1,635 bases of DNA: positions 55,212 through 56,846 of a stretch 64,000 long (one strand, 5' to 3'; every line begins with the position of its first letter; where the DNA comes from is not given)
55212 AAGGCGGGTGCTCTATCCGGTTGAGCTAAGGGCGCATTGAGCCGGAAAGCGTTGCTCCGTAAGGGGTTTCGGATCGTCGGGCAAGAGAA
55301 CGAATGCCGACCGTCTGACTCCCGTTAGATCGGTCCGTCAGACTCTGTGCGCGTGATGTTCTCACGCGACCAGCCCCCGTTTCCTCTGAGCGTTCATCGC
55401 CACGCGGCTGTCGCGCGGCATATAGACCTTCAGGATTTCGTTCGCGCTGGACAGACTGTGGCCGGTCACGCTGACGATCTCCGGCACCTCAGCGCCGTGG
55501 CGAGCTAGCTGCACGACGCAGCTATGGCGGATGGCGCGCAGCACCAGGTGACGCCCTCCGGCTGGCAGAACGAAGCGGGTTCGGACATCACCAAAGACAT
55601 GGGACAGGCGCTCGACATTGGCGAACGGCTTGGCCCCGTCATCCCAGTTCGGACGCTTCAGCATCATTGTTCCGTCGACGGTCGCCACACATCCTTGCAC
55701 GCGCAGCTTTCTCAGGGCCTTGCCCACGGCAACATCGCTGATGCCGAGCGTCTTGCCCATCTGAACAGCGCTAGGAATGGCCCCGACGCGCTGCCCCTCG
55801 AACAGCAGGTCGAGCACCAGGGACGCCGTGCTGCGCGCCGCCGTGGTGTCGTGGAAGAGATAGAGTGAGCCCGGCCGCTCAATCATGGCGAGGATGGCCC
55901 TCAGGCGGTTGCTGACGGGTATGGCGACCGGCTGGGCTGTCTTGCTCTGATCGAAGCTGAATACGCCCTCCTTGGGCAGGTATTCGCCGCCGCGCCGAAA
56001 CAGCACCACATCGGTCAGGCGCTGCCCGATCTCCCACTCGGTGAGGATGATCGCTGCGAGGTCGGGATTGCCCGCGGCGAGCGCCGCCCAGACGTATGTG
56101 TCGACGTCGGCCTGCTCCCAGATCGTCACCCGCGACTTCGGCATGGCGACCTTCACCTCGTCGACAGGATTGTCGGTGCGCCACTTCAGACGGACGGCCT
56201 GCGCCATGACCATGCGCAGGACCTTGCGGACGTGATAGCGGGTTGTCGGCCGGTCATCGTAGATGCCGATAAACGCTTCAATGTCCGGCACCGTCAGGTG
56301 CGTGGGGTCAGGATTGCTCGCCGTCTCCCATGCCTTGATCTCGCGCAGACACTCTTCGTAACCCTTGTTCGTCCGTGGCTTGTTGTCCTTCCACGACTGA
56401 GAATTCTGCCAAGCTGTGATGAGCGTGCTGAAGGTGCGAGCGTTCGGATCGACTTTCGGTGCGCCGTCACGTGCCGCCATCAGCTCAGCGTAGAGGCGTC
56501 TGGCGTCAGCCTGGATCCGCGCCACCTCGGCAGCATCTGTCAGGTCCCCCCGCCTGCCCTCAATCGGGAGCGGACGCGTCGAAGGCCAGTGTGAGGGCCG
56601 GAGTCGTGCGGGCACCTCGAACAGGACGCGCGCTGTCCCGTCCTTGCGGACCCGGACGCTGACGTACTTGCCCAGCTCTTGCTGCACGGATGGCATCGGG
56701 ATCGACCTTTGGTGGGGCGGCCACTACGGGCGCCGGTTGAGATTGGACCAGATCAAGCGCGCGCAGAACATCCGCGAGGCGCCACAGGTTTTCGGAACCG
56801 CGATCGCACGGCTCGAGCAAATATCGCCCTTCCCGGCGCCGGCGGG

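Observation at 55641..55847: Integrase with a GntR-like winged-helix domain inserted in its catalytic domain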

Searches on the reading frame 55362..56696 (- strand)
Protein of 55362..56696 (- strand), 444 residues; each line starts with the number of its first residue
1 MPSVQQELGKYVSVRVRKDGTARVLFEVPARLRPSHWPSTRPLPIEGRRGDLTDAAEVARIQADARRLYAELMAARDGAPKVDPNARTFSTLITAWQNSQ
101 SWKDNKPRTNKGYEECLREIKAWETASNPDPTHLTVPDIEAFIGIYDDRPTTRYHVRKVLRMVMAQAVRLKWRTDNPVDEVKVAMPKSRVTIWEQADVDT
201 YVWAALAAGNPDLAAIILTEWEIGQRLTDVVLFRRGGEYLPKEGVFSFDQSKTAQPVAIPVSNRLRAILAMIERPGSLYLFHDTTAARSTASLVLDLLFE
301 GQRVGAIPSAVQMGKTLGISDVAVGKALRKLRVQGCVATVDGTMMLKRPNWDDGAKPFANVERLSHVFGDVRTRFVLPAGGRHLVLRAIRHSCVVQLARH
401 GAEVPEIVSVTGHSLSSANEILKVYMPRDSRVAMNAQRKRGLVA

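Call 3: search_protein_families(library=pfam, proteins=[window:55362-56696:-], max_evalue=10)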
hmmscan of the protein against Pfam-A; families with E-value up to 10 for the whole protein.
window:55362-56696:- (444 aa): 2 families
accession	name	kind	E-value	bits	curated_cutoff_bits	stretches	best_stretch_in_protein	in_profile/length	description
PF12802.13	MarR_2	-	0.0033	18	27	1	309-339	22-52/61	MarR family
PF00589.27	Phage_integrase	-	0.21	11.8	27.1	1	383-415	126-158/172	Phage integrase family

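Call 5: find_homologous_proteins(query=window:55362-56696:-, max_evalue=0.001)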
Query window:55362-56696:- (444 aa): 356 proteins with E <= 0.001 among 8000 candidates; the best 120 are listed.
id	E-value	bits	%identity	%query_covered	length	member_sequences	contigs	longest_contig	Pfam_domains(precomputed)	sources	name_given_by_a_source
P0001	3.1e-277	937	92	100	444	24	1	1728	-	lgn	-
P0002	4.7e-258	874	87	100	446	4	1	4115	-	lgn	-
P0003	8.6e-256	867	87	100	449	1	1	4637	-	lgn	-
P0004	7.1e-243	824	81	100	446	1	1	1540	-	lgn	-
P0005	5.1e-232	788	80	100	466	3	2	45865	-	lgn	-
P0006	4.0e-229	779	80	100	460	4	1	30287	-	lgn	-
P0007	7.2e-221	752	77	100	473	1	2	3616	-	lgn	-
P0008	3.4e-218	743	76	100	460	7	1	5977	PF12802.14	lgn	-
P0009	6.1e-212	722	74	100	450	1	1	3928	-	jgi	-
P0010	8.0e-212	722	72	100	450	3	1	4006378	-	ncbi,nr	ncbi:hypothetical protein KOAAANKH_02587 [Brevundimonas sp. NIBR10]|nr:hypothetical protein KOAAANKH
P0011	2.8e-211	720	88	65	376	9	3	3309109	-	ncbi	-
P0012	6.9e-185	633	80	65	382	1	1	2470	-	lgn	-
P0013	1.6e-184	632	78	65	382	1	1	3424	-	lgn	-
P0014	2.6e-181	621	68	94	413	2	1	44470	-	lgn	-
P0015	4.8e-176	604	58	100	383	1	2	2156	-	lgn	-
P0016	4.7e-171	587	73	65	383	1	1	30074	-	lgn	-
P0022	5.3e-149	515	78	49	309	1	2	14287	-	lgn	-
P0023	1.3e-148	513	53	100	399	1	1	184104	PF00589.28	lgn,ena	-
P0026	1.8e-142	493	55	94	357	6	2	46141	-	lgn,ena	-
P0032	4.5e-133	462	60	65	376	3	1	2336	PF00589.28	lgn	-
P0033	7.8e-130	452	60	65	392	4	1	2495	PF00589.28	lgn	-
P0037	6.3e-128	445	52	100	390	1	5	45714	PF00589.28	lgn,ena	-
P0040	9.3e-127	441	58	68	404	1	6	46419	-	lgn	-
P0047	3.3e-123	430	58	65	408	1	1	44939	-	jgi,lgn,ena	-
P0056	8.1e-121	422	50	100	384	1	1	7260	PF00589.28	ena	-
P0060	4.6e-120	419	50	100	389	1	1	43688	PF00589.28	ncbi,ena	-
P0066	2.1e-118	414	55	67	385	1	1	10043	PF00589.28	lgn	-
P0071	1.1e-116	408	43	100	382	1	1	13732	PF00589.28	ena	-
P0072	2.0e-116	407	42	100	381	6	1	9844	PF00589.28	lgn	-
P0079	5.0e-111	390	55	64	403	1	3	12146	PF00589.28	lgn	-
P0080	6.6e-111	389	44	100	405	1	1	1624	PF00589.28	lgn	-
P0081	1.0e-110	389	44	100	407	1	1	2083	PF00589.28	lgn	-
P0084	2.8e-110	387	51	69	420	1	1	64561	PF00589.28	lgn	-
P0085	4.7e-110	386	46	100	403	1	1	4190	PF00589.28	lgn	-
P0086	7.2e-110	386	50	67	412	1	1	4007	PF00589.28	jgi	jgi:hypothetical protein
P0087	7.3e-110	386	54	63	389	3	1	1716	PF00589.28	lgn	-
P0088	8.6e-110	386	42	100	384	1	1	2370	PF00589.28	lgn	-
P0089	9.5e-110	385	54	64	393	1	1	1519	PF00589.28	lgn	-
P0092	2.3e-109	384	53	69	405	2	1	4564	PF00589.28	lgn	-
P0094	3.7e-109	383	53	67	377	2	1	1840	PF00589.28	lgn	-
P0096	4.5e-109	383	42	100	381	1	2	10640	PF00589.28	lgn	-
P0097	5.8e-109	383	54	64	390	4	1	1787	PF00589.28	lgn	-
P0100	1.2e-108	382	46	100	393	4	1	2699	PF00589.28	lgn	-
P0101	2.3e-108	381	51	70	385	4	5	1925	PF00589.28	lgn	-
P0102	2.6e-108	381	51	65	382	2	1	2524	PF00589.28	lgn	-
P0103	2.7e-108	381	51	69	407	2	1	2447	PF00589.28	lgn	-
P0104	3.0e-108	380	51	70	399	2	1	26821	PF00589.28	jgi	jgi:site-specific recombinase XerD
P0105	3.0e-108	380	50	65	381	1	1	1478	PF00589.28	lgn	-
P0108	5.5e-108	380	46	100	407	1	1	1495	PF00589.28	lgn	-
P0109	7.5e-108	379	50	68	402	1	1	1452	PF00589.28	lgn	-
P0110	8.4e-108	379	54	64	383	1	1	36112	PF00589.28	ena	-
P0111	9.3e-108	379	44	100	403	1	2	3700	PF00589.28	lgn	-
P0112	1.1e-107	379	43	100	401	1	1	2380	PF00589.28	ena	-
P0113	1.6e-107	378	52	67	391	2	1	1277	PF00589.28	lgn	-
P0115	1.8e-107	378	52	69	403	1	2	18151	PF00589.28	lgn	-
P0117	4.1e-107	377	46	100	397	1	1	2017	PF00589.28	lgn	-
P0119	4.4e-107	377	42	100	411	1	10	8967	PF00589.28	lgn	-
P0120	4.5e-107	377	48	65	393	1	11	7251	PF00589.28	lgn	-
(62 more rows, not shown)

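Call 6: search_solved_structures(query=window:55362-56696:-, max_evalue=10, show_alignments=3)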
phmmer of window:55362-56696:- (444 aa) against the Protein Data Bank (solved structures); distinct sequences matched with E-value up to 10: 1.
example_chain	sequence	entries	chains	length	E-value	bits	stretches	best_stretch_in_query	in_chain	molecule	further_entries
9ygm_Lk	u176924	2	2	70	1.1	11.2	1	1-50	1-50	60S ribosomal protein eL38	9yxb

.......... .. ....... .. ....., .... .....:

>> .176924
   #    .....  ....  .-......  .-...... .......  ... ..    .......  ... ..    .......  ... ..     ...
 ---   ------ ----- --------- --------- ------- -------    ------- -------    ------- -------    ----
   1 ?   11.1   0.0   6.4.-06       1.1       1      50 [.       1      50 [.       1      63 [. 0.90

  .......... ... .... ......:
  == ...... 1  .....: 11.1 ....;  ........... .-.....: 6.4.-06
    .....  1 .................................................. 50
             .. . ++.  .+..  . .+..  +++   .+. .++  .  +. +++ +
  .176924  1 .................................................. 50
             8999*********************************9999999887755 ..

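Call 14: find_encoding_contigs(protein=P0011, flank=10000, max_places=3)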
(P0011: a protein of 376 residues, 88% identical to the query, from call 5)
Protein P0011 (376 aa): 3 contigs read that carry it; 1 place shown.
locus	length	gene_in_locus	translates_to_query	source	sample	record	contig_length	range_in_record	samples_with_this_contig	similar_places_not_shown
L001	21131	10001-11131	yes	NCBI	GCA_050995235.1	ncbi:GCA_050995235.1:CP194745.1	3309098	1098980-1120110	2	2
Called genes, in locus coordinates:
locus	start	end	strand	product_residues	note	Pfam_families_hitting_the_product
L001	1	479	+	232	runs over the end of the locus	PF13560:HTH_31 (weak), PF00717:Peptidase_S24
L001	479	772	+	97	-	-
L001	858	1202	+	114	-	-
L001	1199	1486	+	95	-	-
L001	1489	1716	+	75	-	-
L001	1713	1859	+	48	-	-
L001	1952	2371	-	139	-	-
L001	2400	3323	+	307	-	PF12684:DUF3799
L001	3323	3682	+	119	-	PF10073:GapR_DNA-bd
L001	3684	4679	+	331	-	PF13479:AAA_24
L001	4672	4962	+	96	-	-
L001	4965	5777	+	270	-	-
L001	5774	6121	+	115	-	-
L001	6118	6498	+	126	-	PF27050:Phage_P22_Y8K6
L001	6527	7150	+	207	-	-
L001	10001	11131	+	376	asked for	-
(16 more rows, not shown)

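Call 21: predict_structure(alignment_id=A2)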
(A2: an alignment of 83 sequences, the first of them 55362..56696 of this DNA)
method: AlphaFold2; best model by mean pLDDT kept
length: 444 residues; sequences in the alignment: 83
mean_pLDDT: 91.5   pTM: 0.72
mean pLDDT of the five models: 91.5, 90.8, 90.6, 89.7, 89.2
residues with pLDDT >= 90: 339; 70-90: 86; 50-70: 15; < 50: 4
segments of 3 or more residues with pLDDT < 50: 1-4
pLDDT, mean of each block of 10 residues (from residue 1): 60 91 92 86 89 91 94 75 81 94 91 96 97 98 97 97 97 97 90 97 93 98 97 97 96 93 98 93 76 89 94 92 91 90 86 83 93 93 96 97 96 95 92 91 85
secondary structure, 60 per line:
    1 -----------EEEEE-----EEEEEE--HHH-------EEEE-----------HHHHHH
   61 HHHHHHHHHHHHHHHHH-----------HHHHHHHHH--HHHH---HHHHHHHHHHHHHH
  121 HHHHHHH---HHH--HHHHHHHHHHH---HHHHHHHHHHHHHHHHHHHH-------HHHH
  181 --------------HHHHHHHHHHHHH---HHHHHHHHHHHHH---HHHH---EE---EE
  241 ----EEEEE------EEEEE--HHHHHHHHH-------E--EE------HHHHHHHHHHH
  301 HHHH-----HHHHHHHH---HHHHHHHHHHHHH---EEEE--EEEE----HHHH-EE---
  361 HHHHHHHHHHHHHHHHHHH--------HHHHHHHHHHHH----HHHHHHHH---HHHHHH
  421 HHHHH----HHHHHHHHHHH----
elements in order: E12-16 E22-27 E40-43 H55-77 H89-97 H100-103 H107-127 H136-146 H150-169 H177-180 H195-207 H211-223 H227-230 E245-249 E256-260 H263-271 H290-304 H310-317 H321-333 E337-340 E343-346 H351-354 H361-379 H388-399 H404-411 H415-425 H430-440

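Call 26: fold_search(model_id=the predicted structure, library=pdb)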
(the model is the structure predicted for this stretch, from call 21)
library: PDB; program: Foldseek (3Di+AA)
matches with E <= 10: 1156; with E <= 0.001: 46
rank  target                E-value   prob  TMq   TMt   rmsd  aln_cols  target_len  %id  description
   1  1z1b_A                1.0e-09  1.00  0.44  0.55  23.9       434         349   14  Crystal structure of a lambda integrase dimer bound to a COC' core site (released 2005-06-28)
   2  1z1b_B                3.6e-09  1.00  0.46  0.57  22.9       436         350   14  Crystal structure of a lambda integrase dimer bound to a COC' core site (released 2005-06-28)
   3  5hxy_A                1.4e-08  1.00  0.32  0.49  15.1       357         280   12  Crystal structure of XerA recombinase (released 2017-02-01)
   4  1z1g_A                2.7e-08  1.00  0.45  0.56  23.5       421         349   16  Crystal structure of a lambda integrase tetramer bound to a Holliday junction (released 2005-06-28)
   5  5hxy_D                5.3e-08  1.00  0.32  0.49  14.5       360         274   12  Crystal structure of XerA recombinase (released 2017-02-01)
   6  1z1g_B                1.2e-07  1.00  0.44  0.57  23.2       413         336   16  Crystal structure of a lambda integrase tetramer bound to a Holliday junction (released 2005-06-28)
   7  5j0n_G                1.3e-07  1.00  0.45  0.56  25.2       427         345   14  Lambda excision HJ intermediate (released 2017-02-08)
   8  1z19_B                1.6e-07  1.00  0.45  0.68  10.8       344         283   15  Crystal structure of a lambda integrase(75-356) dimer bound to a COC' core site (released 2005-06-28)
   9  5j0n_F                2.2e-07  1.00  0.46  0.56  17.6       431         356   16  Lambda excision HJ intermediate (released 2017-02-08)
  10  5hxy_C                2.5e-07  1.00  0.31  0.47  15.2       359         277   12  Crystal structure of XerA recombinase (released 2017-02-01)
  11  5hxy_B                3.2e-07  1.00  0.31  0.49  15.6       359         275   12  Crystal structure of XerA recombinase (released 2017-02-01)
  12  1z19_A                4.3e-07  1.00  0.44  0.69  11.0       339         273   15  Crystal structure of a lambda integrase(75-356) dimer bound to a COC' core site (released 2005-06-28)
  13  5j0n_E                5.5e-07  1.00  0.44  0.69  11.3       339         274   15  Lambda excision HJ intermediate (released 2017-02-08)
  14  1p7d_A                6.7e-07  1.00  0.45  0.68   9.9       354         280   15  Crystal structure of the Lambda Integrase (residues 75-356) bound to DNA (released 2003-08-12)
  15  6en2_A                7.1e-07  1.00  0.45  0.60  10.3       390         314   13  Structure of the Tn1549 transposon Integrase (aa 82-397, R225K) in complex with a circular intermediate DNA (CI6b-DNA) (released 2018-04-04)
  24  2a3v_C                3.3e-05  1.00  0.40  0.54  13.2       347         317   11  Structural basis for broad DNA-specificity in integron recombination (released 2006-05-02)
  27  2a3v_B                5.7e-05  1.00  0.39  0.51  14.4       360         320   12  Structural basis for broad DNA-specificity in integron recombination (released 2006-05-02)
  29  2a3v_A                6.0e-05  1.00  0.40  0.54  12.8       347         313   12  Structural basis for broad DNA-specificity in integron recombination (released 2006-05-02)
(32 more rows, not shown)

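Call 30: find_encoding_contigs(protein=P0010, flank=10000, max_places=2)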
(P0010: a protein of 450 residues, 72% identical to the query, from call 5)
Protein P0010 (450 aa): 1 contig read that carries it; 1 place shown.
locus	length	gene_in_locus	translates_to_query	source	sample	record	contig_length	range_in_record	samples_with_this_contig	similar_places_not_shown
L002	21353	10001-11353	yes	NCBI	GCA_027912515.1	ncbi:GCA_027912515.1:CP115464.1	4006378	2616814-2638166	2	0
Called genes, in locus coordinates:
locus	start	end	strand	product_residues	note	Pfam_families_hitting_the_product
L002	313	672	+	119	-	-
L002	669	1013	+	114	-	-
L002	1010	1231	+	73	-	-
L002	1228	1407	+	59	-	-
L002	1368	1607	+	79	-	-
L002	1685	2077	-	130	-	-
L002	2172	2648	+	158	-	-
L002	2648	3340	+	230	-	PF09588:YqaJ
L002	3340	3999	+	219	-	-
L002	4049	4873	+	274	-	-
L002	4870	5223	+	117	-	-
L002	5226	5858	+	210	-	-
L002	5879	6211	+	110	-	PF14216:DUF4326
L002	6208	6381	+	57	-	-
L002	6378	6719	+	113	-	-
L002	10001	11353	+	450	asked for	-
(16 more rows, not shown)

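Call 40: find_encoding_contigs(protein=P0005, flank=10000, max_places=2)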
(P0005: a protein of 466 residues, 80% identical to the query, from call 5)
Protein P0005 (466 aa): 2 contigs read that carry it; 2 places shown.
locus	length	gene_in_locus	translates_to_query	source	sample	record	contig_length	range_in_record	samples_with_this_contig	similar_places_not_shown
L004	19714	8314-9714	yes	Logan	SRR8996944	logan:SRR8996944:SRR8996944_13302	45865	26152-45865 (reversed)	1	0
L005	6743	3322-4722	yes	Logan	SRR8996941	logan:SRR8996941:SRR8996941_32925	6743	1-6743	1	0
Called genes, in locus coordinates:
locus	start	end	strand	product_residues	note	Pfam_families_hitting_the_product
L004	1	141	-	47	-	?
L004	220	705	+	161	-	-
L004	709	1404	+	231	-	PF09588:YqaJ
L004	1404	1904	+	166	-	PF13392:HNH_3 (weak)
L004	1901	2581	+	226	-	-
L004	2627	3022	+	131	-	-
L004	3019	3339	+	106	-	PF01242:PTPS (weak)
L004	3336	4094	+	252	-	-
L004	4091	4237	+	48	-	-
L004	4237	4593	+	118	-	-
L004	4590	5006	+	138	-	-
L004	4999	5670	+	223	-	PF14354:Lar_restr_allev (weak)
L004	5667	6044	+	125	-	-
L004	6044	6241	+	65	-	-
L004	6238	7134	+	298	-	-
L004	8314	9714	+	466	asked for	-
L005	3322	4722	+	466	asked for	-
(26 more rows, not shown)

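Call 46: find_encoding_contigs(protein=P0006, flank=10000, max_places=1)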
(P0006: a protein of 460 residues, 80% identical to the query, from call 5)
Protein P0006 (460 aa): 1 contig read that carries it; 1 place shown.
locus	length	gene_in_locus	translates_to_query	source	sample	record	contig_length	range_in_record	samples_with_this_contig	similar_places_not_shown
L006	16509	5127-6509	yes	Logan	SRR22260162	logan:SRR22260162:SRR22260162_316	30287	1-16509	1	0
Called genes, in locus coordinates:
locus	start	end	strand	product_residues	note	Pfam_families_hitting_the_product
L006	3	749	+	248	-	?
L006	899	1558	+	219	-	-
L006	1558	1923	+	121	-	-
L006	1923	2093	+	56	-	-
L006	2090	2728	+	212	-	-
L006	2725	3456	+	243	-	-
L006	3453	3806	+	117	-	-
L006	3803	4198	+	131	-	PF04448:DUF551 (faint)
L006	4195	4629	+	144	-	-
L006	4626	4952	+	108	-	-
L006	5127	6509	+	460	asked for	-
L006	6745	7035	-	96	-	-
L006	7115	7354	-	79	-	-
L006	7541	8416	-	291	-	PF00182:Glyco_hydro_19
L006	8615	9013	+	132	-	-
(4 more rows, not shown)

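Call 53: find_encoding_contigs(protein=P0014, flank=10000, max_places=1)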
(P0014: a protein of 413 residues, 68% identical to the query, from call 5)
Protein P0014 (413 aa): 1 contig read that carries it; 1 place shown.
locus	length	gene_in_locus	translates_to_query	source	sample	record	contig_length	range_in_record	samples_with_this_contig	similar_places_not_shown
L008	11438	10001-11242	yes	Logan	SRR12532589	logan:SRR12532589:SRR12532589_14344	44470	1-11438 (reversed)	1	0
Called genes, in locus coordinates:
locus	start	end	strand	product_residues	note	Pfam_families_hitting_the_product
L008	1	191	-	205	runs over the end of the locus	-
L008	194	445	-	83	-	-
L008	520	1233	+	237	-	PF13560:HTH_31, PF00717:Peptidase_S24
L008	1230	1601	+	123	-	-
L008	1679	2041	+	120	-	-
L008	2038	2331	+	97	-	-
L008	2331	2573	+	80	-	-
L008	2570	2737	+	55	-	-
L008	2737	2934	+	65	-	-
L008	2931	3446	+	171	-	-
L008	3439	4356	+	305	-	-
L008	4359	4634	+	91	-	PF10073:GapR_DNA-bd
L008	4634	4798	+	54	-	-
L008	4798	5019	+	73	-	-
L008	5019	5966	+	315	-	PF13479:AAA_24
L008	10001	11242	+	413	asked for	-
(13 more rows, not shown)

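Call 54: find_encoding_contigs(protein=P0016, flank=10000, max_places=1)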
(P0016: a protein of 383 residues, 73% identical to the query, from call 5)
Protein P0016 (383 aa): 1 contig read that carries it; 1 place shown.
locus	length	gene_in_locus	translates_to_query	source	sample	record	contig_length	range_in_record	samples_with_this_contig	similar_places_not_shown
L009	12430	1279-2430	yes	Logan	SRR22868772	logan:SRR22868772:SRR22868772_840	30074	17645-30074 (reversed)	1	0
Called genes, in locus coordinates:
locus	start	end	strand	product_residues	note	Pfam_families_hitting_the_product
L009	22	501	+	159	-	-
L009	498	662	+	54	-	-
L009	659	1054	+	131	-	-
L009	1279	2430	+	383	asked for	-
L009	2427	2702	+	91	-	-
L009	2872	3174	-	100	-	-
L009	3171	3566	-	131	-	PF07087:DUF1353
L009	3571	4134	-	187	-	PF05838:Glyco_hydro_108, PF09374:PG_binding_3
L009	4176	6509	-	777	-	-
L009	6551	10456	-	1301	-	PF18857:LPD38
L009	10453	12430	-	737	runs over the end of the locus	PF01464:SLT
